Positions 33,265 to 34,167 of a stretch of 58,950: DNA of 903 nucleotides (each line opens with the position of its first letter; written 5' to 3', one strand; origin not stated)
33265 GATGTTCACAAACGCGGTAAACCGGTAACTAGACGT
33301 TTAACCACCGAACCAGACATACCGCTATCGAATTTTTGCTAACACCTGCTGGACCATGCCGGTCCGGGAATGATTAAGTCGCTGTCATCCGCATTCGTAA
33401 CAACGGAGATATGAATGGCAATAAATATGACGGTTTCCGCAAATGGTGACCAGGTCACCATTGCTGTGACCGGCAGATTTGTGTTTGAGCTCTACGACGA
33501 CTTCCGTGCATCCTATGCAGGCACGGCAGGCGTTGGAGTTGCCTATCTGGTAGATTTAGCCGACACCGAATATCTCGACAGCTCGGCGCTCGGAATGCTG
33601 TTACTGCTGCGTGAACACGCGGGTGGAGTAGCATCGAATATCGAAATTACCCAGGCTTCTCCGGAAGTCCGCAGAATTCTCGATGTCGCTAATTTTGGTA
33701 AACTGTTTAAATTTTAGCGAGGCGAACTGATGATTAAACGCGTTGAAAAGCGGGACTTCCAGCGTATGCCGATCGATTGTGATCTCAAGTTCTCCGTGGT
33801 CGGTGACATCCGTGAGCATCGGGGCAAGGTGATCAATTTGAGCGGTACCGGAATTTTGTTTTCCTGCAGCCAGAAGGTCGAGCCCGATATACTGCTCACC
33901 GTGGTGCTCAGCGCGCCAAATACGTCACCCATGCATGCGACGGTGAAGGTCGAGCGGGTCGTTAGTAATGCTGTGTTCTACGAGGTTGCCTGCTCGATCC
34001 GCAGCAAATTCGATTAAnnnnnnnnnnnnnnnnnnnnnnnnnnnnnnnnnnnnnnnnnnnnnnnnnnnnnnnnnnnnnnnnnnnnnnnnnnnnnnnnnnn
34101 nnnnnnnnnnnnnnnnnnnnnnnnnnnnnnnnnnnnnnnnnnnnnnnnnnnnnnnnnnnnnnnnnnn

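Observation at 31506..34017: Orphan FleQ paralogue with a destroyed sigma54-contact loop, followed by a STAS + PilZ gene pair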

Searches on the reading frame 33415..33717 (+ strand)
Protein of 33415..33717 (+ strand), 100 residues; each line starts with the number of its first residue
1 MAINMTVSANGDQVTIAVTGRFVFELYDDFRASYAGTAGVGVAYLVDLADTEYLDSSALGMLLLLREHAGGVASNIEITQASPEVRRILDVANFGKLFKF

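Call 3: search_protein_families(library=pfam, proteins=[window:33415-33717:+], max_evalue=0.1)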
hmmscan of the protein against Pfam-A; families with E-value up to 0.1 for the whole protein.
window:33415-33717:+ (100 aa): 2 families
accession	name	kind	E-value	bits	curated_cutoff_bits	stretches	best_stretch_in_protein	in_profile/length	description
PF13466.11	STAS_2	-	1.1e-10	42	29.2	1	18-94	3-79/80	STAS domain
PF01740.26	STAS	-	1.4e-06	28.5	22.6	1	11-99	8-98/106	STAS domain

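Call 4: search_protein_families(library=ncbifam, proteins=[window:33415-33717:+], max_evalue=0.1)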
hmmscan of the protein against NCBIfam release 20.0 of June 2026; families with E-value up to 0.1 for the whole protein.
window:33415-33717:+ (100 aa): 6 families
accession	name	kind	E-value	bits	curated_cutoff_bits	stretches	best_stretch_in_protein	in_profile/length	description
TIGR00377.1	ant_ant_sig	superfamily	7.4e-09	35.5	53.45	1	2-99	2-101/108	anti-sigma factor antagonist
TIGR02886.1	spore_II_AA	equivalog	0.0004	20.3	114.75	1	45-99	43-97/106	anti-sigma F factor antagonist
TIGR01552.1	phd_fam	subfamily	0.027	13.8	20.8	0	76-94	24-42/53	type II toxin-antitoxin system prevent-host-death family antitoxin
NF045506.1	antisigant_RssC_Pseudo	equivalog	0.062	13.1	250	1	43-98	46-102/159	anti-sigma factor antagonist RssC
NF008978.0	PRK12324.1-4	equivalog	0.072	12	207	1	39-80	149-190/322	decaprenyl-phosphate phosphoribosyltransferase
NF033618.0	mlaB_1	equivalog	0.094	13.2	90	0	45-91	39-85/94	lipid asymmetry maintenance protein MlaB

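Call 27: find_related_loci(query=A1, collection=metagenome_contigs, flank=6000)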
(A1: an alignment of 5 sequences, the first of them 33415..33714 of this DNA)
Query A1 (100 aa) in metagenome_contigs; peptide patterns used: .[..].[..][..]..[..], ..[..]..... (x = any residue, [..] = any of these).
600 stretches matched a pattern (row limit reached: there are more); 135 encode a relative of the query (tblastn E <= 1e-3); the best 80 are kept; 80 distinct loci.
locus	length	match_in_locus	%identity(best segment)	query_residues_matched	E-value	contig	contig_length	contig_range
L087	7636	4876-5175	95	1-100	2e-59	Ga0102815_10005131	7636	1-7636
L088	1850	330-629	89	1-100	3e-57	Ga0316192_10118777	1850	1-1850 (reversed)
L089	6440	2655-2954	89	1-100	4e-56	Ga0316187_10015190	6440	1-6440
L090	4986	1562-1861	89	1-100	4e-56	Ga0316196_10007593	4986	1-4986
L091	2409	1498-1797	85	1-100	3e-54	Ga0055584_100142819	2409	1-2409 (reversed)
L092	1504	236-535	85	1-100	3e-55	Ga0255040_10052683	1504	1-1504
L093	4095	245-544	84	1-100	2e-52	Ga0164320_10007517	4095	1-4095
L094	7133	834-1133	80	1-100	4e-51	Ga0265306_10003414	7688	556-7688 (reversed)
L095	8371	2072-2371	77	1-100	3e-50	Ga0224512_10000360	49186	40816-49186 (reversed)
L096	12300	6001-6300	80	1-100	3e-50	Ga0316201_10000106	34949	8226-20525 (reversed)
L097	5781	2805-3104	78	1-100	3e-50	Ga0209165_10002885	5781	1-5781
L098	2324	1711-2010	80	1-100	1e-50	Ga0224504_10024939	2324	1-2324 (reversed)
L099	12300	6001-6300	78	1-100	2e-50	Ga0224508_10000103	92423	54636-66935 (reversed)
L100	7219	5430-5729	77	1-100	3e-50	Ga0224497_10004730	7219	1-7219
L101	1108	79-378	80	1-100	5e-53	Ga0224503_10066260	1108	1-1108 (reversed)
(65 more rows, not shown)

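Call 55: find_homologous_proteins(query=window:33415-33714:+, max_evalue=1e-8)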
Query window:33415-33714:+ (100 aa): 1609 proteins with E <= 1e-8 among 1656 candidates; the best 120 are listed.
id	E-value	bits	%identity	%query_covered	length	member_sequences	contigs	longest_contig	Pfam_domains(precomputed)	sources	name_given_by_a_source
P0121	5.2e-52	192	94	100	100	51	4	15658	PF01740.27,PF13466.13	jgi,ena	jgi:anti-anti-sigma factor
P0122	2.5e-49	183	91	100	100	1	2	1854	PF01740.27,PF13466.13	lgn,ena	-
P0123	2.7e-49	183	89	100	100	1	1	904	PF01740.27,PF13466.13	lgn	-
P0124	1.4e-48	181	88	100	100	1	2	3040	PF01740.27,PF13466.13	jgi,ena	-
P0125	3.4e-48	179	89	100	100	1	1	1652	PF01740.27,PF13466.13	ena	-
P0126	3.7e-48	179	89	100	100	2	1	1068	PF01740.27,PF13466.13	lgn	-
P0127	4.1e-48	179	87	100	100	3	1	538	PF01740.27,PF13466.13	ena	-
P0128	4.7e-48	179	88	100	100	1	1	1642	PF01740.27,PF13466.13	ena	-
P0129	7.4e-48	178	87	100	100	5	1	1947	PF01740.27,PF13466.13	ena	-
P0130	8.3e-47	175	85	100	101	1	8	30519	PF01740.27,PF13466.13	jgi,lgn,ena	jgi:anti-anti-sigma factor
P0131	8.6e-46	172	84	100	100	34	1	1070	PF01740.27,PF13466.13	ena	-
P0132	3.1e-45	170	83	100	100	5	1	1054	PF01740.27,PF13466.13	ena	-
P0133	2.1e-44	167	83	99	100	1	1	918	PF01740.27,PF13466.13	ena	-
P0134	4.0e-44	166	83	99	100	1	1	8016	PF01740.27,PF13466.13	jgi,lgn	-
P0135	4.1e-44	166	81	100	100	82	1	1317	PF01740.27,PF13466.13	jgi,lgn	-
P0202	5.6e-42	159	79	99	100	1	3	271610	PF01740.27,PF13466.13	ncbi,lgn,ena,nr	ncbi:MAG: STAS domain-containing protein [Gammaproteobacteria bacterium]|nr:STAS domain-containing p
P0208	6.8e-42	159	78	100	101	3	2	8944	PF01740.27,PF13466.13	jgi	jgi:HptB-dependent secretion and biofilm anti anti-sigma factor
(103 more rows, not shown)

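Call 57: find_encoding_contigs(protein=P0202, flank=10000, max_places=3)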
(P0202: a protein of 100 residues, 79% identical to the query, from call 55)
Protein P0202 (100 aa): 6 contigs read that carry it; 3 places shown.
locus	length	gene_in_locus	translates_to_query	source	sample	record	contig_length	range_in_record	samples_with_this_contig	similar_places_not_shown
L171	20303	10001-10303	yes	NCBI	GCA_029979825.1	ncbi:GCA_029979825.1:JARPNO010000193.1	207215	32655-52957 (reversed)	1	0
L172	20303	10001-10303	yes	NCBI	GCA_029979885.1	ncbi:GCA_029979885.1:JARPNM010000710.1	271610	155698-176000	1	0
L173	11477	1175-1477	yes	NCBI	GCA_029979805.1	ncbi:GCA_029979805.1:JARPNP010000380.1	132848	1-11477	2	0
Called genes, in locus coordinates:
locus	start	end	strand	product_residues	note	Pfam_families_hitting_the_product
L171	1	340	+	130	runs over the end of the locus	PF00072:Response_reg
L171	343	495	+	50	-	-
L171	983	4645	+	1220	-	PF17892:Cadherin_5, PF17963:Big_9, PF17803:Cadherin_4, PF17892:Cadherin_5, PF17963:Big_9, PF17803:Cadherin_4, PF17892:Cadherin_5, PF17963:Big_9, +13 more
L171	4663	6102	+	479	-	-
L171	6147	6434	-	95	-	PF01312:Bac_export_2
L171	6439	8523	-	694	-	PF02120:Flg_hook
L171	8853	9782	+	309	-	PF00990:GGDEF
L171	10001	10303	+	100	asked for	PF01740:STAS, PF13466:STAS_2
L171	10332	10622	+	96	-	PF07238:PilZ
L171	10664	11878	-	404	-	PF04551:GcpE, PF26540:GcpE_C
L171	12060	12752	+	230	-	PF00702:Hydrolase, PF13419:HAD_2, PF13242:Hydrolase_like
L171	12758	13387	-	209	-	PF25182:NonGDSL (weak), PF00657:Lipase_GDSL, PF04311:DUF459 (faint), PF13472:Lipase_GDSL_2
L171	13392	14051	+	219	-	PF00005:ABC_tran, PF13304:AAA_21 (faint)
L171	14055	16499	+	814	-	PF02687:FtsX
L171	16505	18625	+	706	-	PF13328:HD_4, PF04607:RelA_SpoT, PF02824:TGS, PF19296:RelA_AH, PF28438:RelA_RIS, PF01842:ACT (weak), PF13291:ACT_4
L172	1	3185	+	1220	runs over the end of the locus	PF17892:Cadherin_5, PF17963:Big_9, PF17803:Cadherin_4, PF17892:Cadherin_5, PF17963:Big_9, PF17803:Cadherin_4, PF17892:Cadherin_5, PF17963:Big_9, +13 more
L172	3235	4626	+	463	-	-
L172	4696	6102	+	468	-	-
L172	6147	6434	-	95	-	PF01312:Bac_export_2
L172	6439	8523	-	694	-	PF02120:Flg_hook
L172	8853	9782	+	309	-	PF00990:GGDEF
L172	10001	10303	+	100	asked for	PF01740:STAS, PF13466:STAS_2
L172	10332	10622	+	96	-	PF07238:PilZ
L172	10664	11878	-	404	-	PF04551:GcpE, PF26540:GcpE_C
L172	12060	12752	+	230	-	PF00702:Hydrolase, PF13419:HAD_2, PF13242:Hydrolase_like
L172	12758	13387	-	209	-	PF25182:NonGDSL (weak), PF00657:Lipase_GDSL, PF04311:DUF459 (faint), PF13472:Lipase_GDSL_2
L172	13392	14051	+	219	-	PF00005:ABC_tran, PF13304:AAA_21 (faint)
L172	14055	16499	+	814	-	PF02687:FtsX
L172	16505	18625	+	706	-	PF13328:HD_4, PF04607:RelA_SpoT, PF02824:TGS, PF19296:RelA_AH, PF28438:RelA_RIS, PF01842:ACT (weak), PF13291:ACT_4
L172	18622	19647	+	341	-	PF01207:Dus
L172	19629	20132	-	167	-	PF01713:Smr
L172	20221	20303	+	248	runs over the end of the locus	PF01975:SurE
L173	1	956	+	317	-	PF00990:GGDEF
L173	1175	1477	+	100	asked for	PF01740:STAS, PF13466:STAS_2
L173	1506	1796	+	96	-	PF07238:PilZ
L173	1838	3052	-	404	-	PF04551:GcpE, PF26540:GcpE_C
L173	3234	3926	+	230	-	PF00702:Hydrolase, PF13419:HAD_2, PF13242:Hydrolase_like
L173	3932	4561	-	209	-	PF25182:NonGDSL (weak), PF00657:Lipase_GDSL, PF04311:DUF459 (faint), PF13472:Lipase_GDSL_2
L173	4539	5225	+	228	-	PF00005:ABC_tran, PF13304:AAA_21 (faint)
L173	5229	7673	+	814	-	PF02687:FtsX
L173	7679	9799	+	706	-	PF13328:HD_4, PF04607:RelA_SpoT, PF02824:TGS, PF19296:RelA_AH, PF28438:RelA_RIS, PF01842:ACT (weak), PF13291:ACT_4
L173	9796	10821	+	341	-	PF01207:Dus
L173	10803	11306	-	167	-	PF01713:Smr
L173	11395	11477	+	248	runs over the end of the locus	PF01975:SurE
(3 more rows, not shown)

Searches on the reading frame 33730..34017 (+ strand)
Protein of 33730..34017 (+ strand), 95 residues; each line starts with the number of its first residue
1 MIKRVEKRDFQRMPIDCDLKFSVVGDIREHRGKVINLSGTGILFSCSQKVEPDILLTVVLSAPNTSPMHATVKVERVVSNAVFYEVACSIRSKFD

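Call 3: search_protein_families(library=pfam, proteins=[window:33730-34017:+], max_evalue=0.1)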
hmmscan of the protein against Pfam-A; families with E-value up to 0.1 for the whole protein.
window:33730-34017:+ (95 aa): 2 families
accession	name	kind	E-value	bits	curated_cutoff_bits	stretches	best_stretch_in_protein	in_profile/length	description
PF07238.19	PilZ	-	1.1e-07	32.6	22.5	1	6-89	1-84/102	PilZ domain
PF19899.4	DUF6372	-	0.019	15.4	27.4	1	46-72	25-52/68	Family of unknown function (DUF6372)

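Call 4: search_protein_families(library=ncbifam, proteins=[window:33730-34017:+], max_evalue=0.1)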
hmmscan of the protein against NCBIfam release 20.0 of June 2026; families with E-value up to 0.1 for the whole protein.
window:33730-34017:+ (95 aa): 0 families
